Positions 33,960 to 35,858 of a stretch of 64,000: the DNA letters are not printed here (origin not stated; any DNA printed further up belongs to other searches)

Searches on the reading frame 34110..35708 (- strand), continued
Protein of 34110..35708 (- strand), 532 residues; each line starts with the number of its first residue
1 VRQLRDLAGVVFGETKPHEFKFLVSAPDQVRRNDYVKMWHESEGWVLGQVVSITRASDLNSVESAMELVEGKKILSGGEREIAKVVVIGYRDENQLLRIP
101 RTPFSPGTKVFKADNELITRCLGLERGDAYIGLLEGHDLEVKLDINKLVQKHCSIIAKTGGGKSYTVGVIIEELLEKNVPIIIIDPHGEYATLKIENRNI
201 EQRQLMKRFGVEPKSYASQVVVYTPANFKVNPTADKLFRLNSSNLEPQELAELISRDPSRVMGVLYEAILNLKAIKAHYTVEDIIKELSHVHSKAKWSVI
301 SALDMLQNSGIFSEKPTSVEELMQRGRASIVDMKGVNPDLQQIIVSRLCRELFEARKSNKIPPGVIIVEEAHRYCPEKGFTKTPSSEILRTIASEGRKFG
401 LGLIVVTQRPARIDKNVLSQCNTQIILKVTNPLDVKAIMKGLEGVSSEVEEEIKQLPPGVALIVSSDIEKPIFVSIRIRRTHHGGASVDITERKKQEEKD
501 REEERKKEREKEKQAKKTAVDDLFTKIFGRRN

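Call 23: find_encoding_contigs(protein=P0022, flank=6000, max_places=2)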
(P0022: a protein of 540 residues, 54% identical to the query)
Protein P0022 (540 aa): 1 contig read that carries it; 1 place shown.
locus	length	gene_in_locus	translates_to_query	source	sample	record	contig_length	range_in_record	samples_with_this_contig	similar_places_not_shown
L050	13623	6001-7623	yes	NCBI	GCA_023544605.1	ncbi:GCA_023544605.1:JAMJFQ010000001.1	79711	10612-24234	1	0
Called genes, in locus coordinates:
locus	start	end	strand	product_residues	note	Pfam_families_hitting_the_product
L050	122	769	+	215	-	PF01966:HD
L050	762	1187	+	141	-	PF00293:NUDIX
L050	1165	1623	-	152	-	PF19122:DUF5806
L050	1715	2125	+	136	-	PF00582:Usp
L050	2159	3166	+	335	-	PF00480:ROK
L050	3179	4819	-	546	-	PF01293:PEPCK_ATP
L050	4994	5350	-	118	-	PF01022:HTH_5, PF12840:HTH_20 (faint)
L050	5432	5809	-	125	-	PF03259:Robl_LC7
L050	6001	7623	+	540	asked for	PF01935:DUF87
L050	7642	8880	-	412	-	PF00162:PGK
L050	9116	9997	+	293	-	PF00696:AA_kinase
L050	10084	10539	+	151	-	PF19094:EMC6_arch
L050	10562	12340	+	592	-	PF04068:Fer4_RLI, PF13237:Fer4_10 (faint), PF00037:Fer4 (weak), PF03193:RsgA_GTPase (faint), PF00005:ABC_tran, PF02463:SMC_N (faint), PF03215:Rad17 (faint), PF00005:ABC_tran, +3 more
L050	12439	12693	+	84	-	-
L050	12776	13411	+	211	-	PF14522:Cytochrome_C7 (faint), PF14537:Cytochrom_c3_2 (faint)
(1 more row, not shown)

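Call 24: find_encoding_contigs(protein=P0072, flank=6000, max_places=2)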
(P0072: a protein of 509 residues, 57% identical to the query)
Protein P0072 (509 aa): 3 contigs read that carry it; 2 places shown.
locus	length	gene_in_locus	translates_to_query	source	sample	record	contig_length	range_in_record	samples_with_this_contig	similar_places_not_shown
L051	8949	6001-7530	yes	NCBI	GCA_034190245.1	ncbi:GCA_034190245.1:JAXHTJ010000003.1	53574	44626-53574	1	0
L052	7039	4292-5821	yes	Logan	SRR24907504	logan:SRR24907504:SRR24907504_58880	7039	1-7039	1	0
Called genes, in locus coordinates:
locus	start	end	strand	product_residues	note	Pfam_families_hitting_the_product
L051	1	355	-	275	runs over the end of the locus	PF01210:NAD_Gly3P_dh_N (weak), PF03446:NAD_binding_2 (weak), PF03807:F420_oxidored, PF14748:P5CR_dimer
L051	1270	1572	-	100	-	PF13565:HTH_32, PF13592:HTH_33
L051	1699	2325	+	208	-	-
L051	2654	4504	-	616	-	PF02730:AFOR_N, PF01314:AFOR_C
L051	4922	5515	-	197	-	PF04919:DUF655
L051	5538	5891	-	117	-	PF03874:RNA_pol_Rpb4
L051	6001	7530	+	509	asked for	PF01935:DUF87, PF05872:HerA_C (faint)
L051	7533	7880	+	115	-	PF04475:DUF555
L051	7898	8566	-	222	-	PF25213:HVO_A0261_N (faint), PF24270:HTH_Cmi2_C (faint), PF01022:HTH_5, PF08279:HTH_11 (faint), PF12840:HTH_20, PF13412:HTH_24 (weak), PF01047:MarR (faint), PF01978:TrmB (faint), +1 more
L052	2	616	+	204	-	?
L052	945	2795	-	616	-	PF02730:AFOR_N, PF01314:AFOR_C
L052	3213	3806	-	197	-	PF04919:DUF655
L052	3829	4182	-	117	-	PF03874:RNA_pol_Rpb4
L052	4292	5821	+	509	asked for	PF01935:DUF87, PF05872:HerA_C (faint)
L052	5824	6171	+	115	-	PF04475:DUF555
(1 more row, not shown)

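Call 25: find_encoding_contigs(protein=P0010, flank=6000, max_places=2)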
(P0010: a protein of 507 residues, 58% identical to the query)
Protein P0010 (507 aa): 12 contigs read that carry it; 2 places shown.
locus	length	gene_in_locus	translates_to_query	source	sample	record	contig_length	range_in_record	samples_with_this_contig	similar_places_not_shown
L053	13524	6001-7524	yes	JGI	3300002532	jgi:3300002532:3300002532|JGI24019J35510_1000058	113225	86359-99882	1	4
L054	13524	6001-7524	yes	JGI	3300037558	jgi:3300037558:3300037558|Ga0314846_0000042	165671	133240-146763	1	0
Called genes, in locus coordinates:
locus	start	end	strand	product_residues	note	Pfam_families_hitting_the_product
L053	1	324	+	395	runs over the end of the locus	PF01855:POR_N, PF02780:Transketolase_C (weak), PF17147:PFOR_II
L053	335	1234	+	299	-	PF02775:TPP_enzyme_C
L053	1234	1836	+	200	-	PF07826:IMP_cyclohyd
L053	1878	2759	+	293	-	PF01913:FTR, PF02741:FTR_C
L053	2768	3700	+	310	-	PF02289:MCH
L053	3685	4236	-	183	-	-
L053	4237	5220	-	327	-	PF18093:Trm5_N, PF25133:TYW2_N_2, PF02475:TRM5-TYW2_MTfase, PF05175:MTS, PF00398:RrnaAD, PF03602:Cons_hypoth95, PF05958:tRNA_U5-meth_tr, PF13649:Methyltransf_25, +5 more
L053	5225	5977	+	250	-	PF00590:TP_methylase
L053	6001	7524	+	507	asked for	PF09378:HAS-barrel, PF01935:DUF87, PF12846:AAA_10 (faint)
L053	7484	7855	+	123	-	PF04475:DUF555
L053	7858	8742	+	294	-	PF00294:PfkB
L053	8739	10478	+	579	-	PF09843:DUF2070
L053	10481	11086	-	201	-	PF01255:Prenyltransf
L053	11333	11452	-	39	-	-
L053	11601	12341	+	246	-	PF01940:DUF92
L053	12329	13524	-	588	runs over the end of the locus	PF04068:Fer4_RLI, PF02463:SMC_N (weak), PF00005:ABC_tran, PF13304:AAA_21 (faint), PF00005:ABC_tran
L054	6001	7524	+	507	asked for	PF09378:HAS-barrel, PF01935:DUF87, PF12846:AAA_10 (faint)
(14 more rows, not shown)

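Call 49: search_protein_representatives(protein=window:34110-35708:-)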
Query: 532 residues. Proteins with E-value up to 0.001 (for the whole library): 13737; up to 1e-10: 4692; up to 1e-30: 548. The best 150 are listed.
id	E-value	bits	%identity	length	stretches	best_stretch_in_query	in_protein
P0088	1.4e-185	634.4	59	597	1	4-492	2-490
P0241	8.3e-149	513.0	50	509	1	8-508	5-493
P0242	1.4e-144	499.1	50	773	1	6-509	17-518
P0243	6.9e-142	490.2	48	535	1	7-513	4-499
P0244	1.2e-136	472.9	49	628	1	3-491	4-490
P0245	8.8e-134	463.5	49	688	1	5-499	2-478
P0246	8.6e-133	460.2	52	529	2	5-341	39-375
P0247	1.8e-130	452.5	48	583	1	6-496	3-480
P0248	1.1e-128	446.7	47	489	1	8-491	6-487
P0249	1.8e-128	445.9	46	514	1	8-492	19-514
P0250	5.3e-128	444.4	46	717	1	8-499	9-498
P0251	1.6e-127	442.8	46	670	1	8-492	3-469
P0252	1.5e-126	439.6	46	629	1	4-491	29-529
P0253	2.7e-123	428.9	43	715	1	6-491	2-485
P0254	1.6e-121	423.0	46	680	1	6-501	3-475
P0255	7.1e-121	420.9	44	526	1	8-528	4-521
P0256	2.9e-120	418.9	46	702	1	8-495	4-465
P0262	3.3e-115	402.2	47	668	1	78-505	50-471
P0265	3.2e-112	392.3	43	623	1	9-505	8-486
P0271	2.9e-110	385.9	42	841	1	6-490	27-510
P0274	1.0e-108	380.8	42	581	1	11-511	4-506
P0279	3.3e-106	372.5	40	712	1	8-491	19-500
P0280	4.9e-106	372.0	40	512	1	8-514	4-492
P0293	4.7e-103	362.1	44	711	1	68-497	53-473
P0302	8.2e-100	351.4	43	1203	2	163-505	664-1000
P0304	2.3e-99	350.0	44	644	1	96-502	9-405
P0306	6.6e-99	348.4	46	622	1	75-492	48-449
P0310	1.8e-97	343.7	39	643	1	9-504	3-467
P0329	1.8e-90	320.7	46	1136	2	148-502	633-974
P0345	1.8e-75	271.1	40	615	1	81-487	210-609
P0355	7.7e-71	255.9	44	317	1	208-497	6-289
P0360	3.1e-68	247.3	41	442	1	228-517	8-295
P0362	6.0e-68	246.3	44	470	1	241-499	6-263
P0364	1.5e-67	245.0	48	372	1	251-491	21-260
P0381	4.0e-60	220.5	36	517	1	9-496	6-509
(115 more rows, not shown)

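Call 51: search_protein_families(library=pfam, proteins=[P0242, P0244, P0250, P0253, P0245, P0251, P0256, P0262, P0241, P0255], max_evalue=0.0001)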
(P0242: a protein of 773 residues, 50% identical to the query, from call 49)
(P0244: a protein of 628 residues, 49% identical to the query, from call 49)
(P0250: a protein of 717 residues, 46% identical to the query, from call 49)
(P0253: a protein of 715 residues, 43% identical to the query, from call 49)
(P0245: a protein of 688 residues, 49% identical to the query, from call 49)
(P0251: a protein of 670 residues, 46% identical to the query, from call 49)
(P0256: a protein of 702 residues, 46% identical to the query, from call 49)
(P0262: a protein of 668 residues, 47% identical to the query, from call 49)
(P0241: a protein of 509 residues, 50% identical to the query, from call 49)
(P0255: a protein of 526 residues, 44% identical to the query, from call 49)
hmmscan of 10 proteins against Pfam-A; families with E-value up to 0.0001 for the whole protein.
P0242 (773 aa): 2 families
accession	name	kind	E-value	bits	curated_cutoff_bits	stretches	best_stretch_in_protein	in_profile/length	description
PF01935.23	DUF87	-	1.1e-39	137.2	23.2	1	141-359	3-218/220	Helicase HerA, central domain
PF05872.18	HerA_C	-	4.6e-06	26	22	0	375-484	261-374/502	Helicase HerA-like C-terminal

P0244 (628 aa): 2 families
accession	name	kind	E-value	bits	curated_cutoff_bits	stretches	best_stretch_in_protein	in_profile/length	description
PF01935.23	DUF87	-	6.2e-37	128.3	23.2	1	132-350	3-219/220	Helicase HerA, central domain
PF10412.15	TrwB_AAD_bind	-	7e-05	22.3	20.5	0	149-193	13-57/387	Type IV secretion-system coupling protein DNA-binding domain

P0250 (717 aa): 2 families
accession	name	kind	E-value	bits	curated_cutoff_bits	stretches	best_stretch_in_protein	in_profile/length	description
PF01935.23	DUF87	-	1.9e-34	120.1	23.2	1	129-347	2-218/220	Helicase HerA, central domain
PF05872.18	HerA_C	-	8.6e-08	31.7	22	0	348-464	247-363/502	Helicase HerA-like C-terminal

P0253 (715 aa): 2 families
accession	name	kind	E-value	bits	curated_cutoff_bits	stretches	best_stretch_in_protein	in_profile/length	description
PF01935.23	DUF87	-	2.2e-33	116.7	23.2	1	125-345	2-219/220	Helicase HerA, central domain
PF05872.18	HerA_C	-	5.5e-07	29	22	0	376-458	275-362/502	Helicase HerA-like C-terminal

P0245 (688 aa): 2 families
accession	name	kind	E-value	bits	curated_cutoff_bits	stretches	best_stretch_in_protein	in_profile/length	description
PF01935.23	DUF87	-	5.9e-34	118.5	23.2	1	111-329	3-218/220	Helicase HerA, central domain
PF05872.18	HerA_C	-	7e-06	25.4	22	0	376-443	289-362/502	Helicase HerA-like C-terminal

P0251 (670 aa): 3 families
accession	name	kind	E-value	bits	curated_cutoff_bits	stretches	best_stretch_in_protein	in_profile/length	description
PF01935.23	DUF87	-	5.3e-33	115.4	23.2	1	108-329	2-220/220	Helicase HerA, central domain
PF05872.18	HerA_C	-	1.1e-08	34.7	22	0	325-442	244-363/502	Helicase HerA-like C-terminal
PF02534.20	T4SS-DNA_transf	-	1.4e-05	24.6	20.1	1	89-172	15-86/468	Type IV secretory system Conjugative DNA transfer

P0256 (702 aa): 2 families
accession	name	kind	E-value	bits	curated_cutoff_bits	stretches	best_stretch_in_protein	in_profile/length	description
PF01935.23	DUF87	-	2e-34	120.1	23.2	1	102-323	1-220/220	Helicase HerA, central domain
PF05872.18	HerA_C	-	1.9e-05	23.9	22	0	356-434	281-361/502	Helicase HerA-like C-terminal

P0262 (668 aa): 1 family
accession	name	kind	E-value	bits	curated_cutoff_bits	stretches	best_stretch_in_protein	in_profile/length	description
PF01935.23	DUF87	-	1.1e-31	111.1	23.2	1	104-318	2-219/220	Helicase HerA, central domain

P0241 (509 aa): 3 families
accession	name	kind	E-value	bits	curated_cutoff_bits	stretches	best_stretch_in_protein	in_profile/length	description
PF01935.23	DUF87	-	4.5e-38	132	23.2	1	119-336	1-219/220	Helicase HerA, central domain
PF09378.16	HAS-barrel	-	7.1e-10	39.3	25.2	1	5-83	1-89/90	HAS barrel domain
PF05872.18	HerA_C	-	6.5e-08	32.1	22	0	137-203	18-85/502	Helicase HerA-like C-terminal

P0255 (526 aa): 2 families
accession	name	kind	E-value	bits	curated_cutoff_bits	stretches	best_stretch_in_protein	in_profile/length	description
PF01935.23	DUF87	-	4.8e-37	128.6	23.2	1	120-341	1-219/220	Helicase HerA, central domain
PF09378.16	HAS-barrel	-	5.7e-07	30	25.2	1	4-72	1-76/90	HAS barrel domain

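Call 63: list_cluster_members(proteins=[P0241, P0243, P0245, P0246, P0247, P0248, P0251, P0255, P0242, P0254])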
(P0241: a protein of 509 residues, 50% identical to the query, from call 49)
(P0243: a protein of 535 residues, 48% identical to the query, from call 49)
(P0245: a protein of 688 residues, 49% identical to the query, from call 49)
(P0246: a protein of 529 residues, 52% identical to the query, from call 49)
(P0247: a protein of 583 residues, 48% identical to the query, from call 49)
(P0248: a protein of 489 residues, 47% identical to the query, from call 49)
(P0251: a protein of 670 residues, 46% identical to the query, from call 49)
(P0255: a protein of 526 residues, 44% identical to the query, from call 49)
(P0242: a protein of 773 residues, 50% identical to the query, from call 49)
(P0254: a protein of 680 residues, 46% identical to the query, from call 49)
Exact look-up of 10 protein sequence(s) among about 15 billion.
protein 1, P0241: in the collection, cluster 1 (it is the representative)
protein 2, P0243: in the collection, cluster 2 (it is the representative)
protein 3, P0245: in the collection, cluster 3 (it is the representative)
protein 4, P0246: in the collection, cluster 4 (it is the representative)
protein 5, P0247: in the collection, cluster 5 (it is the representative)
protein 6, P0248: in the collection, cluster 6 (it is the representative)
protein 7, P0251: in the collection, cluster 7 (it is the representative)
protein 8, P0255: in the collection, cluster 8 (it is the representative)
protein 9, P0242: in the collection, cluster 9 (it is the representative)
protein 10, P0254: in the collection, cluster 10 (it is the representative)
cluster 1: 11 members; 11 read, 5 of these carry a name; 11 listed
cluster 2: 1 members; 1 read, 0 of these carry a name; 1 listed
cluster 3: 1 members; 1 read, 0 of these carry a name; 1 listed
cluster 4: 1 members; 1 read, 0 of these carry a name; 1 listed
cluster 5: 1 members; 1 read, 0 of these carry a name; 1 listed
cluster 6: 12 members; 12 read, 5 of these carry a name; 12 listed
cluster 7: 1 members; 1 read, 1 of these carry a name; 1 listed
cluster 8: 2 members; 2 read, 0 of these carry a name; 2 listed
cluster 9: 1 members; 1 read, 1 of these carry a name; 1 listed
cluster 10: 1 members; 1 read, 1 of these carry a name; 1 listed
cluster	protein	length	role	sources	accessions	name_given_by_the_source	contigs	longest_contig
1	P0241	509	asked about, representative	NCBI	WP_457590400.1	helicase HerA domain-containing protein [Geoglobus sp.]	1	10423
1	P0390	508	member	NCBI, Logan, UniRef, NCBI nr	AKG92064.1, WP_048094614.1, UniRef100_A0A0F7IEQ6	putative ATPase [Geoglobus ahangari] | Putative ATPase n=1 Tax=Geoglobus ahangari TaxID=113653 RepID=A0A0F7IEQ6_9EURY | ATP-binding protein [Geoglobus ahangari]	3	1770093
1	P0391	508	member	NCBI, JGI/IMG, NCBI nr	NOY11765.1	MAG: ATP-binding protein [Archaeoglobi archaeon] | ATP-binding protein [Archaeoglobi archaeon]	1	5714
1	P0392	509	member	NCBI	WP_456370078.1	helicase HerA domain-containing protein [Geoglobus sp.]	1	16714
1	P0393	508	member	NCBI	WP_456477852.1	helicase HerA domain-containing protein [Geoglobus ahangari]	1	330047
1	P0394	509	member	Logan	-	-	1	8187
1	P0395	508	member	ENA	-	-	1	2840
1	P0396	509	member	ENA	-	-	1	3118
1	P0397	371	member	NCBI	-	-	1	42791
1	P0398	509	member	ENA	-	-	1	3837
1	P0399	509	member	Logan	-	-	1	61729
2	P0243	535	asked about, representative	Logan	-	-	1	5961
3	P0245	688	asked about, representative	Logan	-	-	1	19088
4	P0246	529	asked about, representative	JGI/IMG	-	-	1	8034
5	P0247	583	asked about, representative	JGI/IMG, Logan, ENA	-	-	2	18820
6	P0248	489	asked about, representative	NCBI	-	-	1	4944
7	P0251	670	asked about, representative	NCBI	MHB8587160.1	MAG: ATP-binding protein [Thermoplasmatota archaeon]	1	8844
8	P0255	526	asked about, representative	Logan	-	-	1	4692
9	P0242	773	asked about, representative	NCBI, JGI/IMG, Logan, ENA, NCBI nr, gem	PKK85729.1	MAG: hypothetical protein CVT48_04160 [Thermoplasmata archaeon HGW-Thermoplasmata-1]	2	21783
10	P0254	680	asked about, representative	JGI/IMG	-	DNA helicase HerA-like ATPase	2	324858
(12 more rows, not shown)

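Call 65: list_cluster_members(proteins=[P0271, P0302, P0362, P0293, P0306, P0280, P0265, P0256, P0262, P0249])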
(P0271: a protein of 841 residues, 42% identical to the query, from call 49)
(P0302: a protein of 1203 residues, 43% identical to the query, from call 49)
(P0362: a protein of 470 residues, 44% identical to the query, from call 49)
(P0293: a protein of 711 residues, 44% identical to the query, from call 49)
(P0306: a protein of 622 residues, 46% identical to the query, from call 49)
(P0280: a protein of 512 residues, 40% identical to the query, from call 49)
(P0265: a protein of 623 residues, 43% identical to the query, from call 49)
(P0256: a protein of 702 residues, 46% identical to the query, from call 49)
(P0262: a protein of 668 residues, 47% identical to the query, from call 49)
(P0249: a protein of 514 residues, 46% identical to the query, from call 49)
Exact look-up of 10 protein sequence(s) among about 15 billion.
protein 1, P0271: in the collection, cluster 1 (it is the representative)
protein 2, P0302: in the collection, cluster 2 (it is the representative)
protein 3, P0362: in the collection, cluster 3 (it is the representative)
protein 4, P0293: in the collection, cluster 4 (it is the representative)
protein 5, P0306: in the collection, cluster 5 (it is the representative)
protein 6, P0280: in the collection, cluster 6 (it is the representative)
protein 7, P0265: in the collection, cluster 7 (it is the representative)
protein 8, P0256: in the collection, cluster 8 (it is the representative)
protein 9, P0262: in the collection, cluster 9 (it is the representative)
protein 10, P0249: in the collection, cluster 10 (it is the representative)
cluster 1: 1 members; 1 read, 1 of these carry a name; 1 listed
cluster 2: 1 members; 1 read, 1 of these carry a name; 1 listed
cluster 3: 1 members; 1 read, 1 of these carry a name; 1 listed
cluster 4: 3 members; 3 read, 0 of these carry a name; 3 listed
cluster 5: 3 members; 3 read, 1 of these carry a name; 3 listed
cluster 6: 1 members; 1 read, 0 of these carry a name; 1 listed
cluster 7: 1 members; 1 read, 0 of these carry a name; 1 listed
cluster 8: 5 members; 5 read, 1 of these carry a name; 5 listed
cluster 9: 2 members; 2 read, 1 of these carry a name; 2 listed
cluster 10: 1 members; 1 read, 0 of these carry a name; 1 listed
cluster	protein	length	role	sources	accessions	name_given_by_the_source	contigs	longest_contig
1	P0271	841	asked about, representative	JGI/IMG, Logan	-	DNA helicase HerA-like ATPase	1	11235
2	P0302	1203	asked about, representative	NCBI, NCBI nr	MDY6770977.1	MAG: DUF87 domain-containing protein [Candidatus Nanohaloarchaea archaeon] | DUF87 domain-containing protein [Candidatus Nanohaloarchaea archaeon]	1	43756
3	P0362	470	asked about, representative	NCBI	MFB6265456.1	MAG: ATP-binding protein, partial [Candidatus Nanohaloarchaea archaeon]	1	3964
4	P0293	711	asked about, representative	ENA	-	-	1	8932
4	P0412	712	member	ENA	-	-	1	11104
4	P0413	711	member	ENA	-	-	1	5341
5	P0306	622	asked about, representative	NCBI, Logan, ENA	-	-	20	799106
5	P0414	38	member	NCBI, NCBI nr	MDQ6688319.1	MAG: RNA polymerase subunit sigma, partial [Actinomycetota bacterium] | RNA polymerase subunit sigma [Actinomycetota bacterium]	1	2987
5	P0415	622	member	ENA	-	-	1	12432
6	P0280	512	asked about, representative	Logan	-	-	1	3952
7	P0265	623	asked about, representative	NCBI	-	-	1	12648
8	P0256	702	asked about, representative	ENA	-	-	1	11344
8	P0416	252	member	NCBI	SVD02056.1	uncharacterized protein METZ01_LOCUS354910, partial [marine metagenome]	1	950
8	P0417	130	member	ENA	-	-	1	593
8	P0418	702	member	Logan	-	-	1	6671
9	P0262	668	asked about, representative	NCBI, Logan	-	-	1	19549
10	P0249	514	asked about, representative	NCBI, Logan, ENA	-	-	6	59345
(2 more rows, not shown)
